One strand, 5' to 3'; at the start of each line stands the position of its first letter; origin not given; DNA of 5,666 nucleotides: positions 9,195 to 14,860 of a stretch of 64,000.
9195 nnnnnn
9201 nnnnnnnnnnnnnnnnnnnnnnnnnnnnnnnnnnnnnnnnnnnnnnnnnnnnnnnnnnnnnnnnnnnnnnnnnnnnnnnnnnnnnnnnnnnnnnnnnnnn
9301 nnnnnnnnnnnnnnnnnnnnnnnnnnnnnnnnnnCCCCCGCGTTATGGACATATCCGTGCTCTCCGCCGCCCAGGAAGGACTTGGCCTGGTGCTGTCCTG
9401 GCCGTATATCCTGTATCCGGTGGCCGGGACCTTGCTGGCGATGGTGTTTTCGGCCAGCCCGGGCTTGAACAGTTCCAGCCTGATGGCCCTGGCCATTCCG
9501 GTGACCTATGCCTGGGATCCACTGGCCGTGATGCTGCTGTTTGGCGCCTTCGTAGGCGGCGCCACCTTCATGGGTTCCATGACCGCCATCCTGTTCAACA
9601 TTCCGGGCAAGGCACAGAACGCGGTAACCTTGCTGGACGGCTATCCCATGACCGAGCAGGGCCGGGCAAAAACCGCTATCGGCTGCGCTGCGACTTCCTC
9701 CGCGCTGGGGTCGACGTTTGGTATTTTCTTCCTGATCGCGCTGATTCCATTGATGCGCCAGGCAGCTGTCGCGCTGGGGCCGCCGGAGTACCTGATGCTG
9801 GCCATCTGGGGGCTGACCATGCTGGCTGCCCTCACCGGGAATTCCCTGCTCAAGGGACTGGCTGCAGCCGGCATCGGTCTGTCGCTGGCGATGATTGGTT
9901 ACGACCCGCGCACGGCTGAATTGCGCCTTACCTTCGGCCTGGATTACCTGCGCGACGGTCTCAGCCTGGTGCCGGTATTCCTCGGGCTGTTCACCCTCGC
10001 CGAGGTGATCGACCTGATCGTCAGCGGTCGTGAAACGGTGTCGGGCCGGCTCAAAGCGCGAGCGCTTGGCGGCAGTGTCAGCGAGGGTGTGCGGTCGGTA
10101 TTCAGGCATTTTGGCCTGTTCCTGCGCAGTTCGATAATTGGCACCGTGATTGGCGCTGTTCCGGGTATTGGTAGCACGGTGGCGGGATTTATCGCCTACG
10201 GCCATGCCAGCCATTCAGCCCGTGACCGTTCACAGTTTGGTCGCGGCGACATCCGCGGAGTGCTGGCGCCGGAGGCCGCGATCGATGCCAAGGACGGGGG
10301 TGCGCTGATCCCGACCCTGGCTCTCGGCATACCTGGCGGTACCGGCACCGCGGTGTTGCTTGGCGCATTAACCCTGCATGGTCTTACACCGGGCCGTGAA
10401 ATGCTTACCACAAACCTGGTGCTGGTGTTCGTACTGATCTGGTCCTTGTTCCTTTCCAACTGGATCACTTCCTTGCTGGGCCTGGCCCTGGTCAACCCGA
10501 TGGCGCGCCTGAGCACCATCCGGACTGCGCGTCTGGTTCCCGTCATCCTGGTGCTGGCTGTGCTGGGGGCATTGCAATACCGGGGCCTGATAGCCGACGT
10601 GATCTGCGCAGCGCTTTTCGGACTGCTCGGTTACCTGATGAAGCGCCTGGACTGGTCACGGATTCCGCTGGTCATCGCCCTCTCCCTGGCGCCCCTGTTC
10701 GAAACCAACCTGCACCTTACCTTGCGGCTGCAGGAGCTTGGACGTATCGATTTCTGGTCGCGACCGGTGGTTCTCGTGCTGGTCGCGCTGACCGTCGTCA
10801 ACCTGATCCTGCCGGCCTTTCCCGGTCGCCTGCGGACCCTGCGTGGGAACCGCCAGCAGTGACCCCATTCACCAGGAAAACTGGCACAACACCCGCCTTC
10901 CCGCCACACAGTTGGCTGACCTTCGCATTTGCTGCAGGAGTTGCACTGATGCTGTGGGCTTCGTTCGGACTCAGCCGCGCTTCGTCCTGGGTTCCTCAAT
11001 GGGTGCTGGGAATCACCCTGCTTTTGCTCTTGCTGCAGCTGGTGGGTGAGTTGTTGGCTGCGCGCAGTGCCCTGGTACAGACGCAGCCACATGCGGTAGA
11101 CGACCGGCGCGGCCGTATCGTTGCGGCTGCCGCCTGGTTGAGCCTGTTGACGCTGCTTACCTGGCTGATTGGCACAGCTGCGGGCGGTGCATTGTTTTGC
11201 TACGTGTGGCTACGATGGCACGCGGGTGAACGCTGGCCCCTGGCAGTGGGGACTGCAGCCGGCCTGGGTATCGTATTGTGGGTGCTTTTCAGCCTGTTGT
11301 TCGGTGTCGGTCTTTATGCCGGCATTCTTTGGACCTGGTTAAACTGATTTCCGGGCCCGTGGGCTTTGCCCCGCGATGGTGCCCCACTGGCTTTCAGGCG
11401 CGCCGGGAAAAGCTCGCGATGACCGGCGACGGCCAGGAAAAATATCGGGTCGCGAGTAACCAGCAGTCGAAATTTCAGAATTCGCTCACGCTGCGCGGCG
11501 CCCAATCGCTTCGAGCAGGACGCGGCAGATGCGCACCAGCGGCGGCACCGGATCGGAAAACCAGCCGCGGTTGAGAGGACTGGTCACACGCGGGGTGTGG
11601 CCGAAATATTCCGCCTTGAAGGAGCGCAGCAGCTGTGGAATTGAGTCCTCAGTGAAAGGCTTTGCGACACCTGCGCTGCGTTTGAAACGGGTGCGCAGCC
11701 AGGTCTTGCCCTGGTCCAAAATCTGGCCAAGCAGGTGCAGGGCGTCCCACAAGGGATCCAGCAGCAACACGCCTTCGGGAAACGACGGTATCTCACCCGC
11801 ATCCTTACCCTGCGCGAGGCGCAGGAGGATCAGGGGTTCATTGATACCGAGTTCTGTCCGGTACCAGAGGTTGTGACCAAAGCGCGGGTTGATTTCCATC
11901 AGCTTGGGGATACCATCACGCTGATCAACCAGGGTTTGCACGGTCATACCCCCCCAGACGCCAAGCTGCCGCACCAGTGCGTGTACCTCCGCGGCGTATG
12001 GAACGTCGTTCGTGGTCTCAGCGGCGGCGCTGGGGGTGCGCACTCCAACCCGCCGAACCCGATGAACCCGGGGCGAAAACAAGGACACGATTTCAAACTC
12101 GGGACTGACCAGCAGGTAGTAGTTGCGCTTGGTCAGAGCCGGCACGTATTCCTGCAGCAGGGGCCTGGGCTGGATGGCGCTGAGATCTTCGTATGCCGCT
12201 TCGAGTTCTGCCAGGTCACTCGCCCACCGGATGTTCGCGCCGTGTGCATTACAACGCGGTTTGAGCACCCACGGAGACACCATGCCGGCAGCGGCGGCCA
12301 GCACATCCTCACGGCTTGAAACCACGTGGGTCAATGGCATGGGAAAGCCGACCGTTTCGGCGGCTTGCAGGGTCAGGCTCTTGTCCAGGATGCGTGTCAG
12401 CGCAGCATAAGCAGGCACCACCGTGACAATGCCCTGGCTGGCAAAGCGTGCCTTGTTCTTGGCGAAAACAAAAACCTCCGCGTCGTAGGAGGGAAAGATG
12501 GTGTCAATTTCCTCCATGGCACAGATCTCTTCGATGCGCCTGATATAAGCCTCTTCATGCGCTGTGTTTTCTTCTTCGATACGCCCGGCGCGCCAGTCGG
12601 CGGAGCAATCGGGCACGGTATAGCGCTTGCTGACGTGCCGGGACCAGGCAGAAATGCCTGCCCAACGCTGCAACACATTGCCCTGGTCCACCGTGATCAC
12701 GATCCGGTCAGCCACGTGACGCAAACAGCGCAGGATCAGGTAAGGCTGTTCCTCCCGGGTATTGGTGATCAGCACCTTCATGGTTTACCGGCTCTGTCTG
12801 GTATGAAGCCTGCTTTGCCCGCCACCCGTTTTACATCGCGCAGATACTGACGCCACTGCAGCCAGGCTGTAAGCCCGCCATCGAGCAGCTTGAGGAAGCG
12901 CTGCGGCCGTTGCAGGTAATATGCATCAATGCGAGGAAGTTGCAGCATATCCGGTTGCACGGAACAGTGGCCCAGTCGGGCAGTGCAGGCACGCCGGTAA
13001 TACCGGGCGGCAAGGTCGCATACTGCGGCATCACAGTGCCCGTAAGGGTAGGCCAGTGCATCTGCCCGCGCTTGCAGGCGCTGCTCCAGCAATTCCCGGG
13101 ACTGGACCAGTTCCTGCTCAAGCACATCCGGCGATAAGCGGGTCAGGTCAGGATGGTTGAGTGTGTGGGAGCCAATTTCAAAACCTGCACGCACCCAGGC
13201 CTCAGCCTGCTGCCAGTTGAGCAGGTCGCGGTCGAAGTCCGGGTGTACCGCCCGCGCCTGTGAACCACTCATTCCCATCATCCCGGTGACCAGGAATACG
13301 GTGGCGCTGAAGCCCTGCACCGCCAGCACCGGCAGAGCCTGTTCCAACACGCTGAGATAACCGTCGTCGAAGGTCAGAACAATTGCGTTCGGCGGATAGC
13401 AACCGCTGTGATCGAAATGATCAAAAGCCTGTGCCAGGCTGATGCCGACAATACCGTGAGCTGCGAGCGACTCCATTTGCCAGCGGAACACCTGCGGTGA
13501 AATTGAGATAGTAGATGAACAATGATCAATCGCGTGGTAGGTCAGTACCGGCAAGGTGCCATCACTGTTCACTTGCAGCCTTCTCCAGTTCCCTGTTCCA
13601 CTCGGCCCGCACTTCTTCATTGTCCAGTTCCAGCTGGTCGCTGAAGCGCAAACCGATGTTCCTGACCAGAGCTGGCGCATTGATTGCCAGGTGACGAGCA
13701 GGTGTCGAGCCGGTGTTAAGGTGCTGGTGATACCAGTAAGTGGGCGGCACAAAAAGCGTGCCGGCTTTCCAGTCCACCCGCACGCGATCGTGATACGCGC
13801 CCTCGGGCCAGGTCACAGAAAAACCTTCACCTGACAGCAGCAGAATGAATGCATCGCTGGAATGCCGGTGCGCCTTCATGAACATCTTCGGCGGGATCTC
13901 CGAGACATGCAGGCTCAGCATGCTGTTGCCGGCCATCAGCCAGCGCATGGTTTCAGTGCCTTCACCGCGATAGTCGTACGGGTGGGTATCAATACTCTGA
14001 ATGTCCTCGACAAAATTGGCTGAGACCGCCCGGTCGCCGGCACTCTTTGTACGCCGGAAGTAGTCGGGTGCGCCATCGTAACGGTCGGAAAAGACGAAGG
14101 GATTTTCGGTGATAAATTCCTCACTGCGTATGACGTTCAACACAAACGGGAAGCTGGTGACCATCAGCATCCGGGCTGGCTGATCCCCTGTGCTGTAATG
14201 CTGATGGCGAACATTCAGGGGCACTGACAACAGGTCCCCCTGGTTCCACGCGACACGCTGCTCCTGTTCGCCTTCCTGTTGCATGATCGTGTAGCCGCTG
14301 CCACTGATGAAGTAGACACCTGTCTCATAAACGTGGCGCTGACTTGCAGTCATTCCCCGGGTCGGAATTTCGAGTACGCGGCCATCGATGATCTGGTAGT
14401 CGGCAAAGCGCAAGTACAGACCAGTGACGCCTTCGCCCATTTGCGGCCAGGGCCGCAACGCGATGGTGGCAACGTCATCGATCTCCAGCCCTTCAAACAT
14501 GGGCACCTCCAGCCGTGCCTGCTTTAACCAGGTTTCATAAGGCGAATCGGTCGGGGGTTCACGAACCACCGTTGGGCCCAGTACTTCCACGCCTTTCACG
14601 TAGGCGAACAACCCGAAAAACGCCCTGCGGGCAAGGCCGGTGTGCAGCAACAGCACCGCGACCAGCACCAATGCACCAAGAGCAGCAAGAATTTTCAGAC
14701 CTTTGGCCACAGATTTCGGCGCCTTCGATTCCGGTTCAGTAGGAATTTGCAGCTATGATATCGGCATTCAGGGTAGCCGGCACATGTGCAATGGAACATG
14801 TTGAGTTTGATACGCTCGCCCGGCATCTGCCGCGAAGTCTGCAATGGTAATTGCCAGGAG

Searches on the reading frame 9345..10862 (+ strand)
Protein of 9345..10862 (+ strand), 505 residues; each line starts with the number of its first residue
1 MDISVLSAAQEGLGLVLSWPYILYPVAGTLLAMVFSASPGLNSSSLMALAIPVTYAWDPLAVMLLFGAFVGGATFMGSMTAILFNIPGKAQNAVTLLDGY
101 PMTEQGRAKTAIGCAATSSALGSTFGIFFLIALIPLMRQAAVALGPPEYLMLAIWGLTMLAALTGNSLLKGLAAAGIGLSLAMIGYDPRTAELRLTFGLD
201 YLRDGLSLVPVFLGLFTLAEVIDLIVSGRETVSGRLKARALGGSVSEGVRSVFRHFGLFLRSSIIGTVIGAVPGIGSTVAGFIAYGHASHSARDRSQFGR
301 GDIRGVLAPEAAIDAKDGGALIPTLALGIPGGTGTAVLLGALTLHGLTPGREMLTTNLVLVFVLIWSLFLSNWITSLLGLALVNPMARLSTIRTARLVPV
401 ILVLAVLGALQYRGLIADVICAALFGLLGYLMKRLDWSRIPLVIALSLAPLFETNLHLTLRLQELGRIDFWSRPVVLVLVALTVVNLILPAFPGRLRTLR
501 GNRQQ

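Call 49: search_protein_families(library=pfam, proteins=[window:9345-10862:+], max_evalue=0.00001)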
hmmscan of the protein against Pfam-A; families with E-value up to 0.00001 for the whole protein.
window:9345-10862:+ (505 aa): 1 family
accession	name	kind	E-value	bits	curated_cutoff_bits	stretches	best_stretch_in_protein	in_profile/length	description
PF01970.21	TctA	-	1.2e-121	406.8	28.9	1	23-444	2-423/423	Tripartite tricarboxylate transporter TctA family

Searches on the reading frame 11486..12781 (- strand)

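Call 49: search_protein_families(library=pfam, proteins=[window:11486-12781:-], max_evalue=0.00001)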
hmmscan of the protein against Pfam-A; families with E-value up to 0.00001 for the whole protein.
window:11486-12781:- (431 aa): 2 families
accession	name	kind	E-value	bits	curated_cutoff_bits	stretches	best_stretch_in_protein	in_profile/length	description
PF21360.3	PylC-like_N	-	1.1e-06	29.2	27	1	75-119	50-94/96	PylC-like, N-terminal domain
PF02655.19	ATP-grasp_3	-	2e-06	28.4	23.2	1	133-301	3-157/160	ATP-grasp domain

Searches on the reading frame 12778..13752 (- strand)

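Call 49: search_protein_families(library=pfam, proteins=[window:12778-13752:-], max_evalue=0.00001)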
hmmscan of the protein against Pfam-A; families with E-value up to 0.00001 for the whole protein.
window:12778-13752:- (324 aa): 1 family
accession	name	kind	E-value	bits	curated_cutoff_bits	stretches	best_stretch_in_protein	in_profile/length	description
PF01522.26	Polysacc_deac_1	-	3.7e-26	91.9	23.1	1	118-250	3-118/124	Polysaccharide deacetylase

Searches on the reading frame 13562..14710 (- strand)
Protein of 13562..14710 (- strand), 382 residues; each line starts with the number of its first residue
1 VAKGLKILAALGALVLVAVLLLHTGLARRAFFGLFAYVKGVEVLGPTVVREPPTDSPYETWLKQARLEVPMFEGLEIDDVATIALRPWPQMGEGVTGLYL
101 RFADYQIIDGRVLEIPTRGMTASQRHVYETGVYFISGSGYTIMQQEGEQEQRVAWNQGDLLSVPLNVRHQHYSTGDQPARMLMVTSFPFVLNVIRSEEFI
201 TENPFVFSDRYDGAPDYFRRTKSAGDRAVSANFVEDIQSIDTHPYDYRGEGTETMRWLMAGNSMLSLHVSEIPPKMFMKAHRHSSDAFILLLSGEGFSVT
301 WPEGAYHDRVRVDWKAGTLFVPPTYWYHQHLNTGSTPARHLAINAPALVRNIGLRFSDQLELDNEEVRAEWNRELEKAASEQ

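Call 49: search_protein_families(library=pfam, proteins=[window:13562-14710:-], max_evalue=0.00001)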
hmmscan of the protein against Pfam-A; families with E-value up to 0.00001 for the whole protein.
window:13562-14710:- (382 aa): 3 families
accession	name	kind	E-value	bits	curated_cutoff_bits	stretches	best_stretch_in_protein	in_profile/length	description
PF07883.17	Cupin_2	-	4.6e-16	58.7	27.2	1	113-184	3-69/70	Cupin domain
PF00190.28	Cupin_1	-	1.9e-08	34.4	22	0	265-341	33-110/151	Cupin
PF03079.20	ARD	-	1.7e-06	28.8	27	0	133-172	97-136/157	ARD/ARD' family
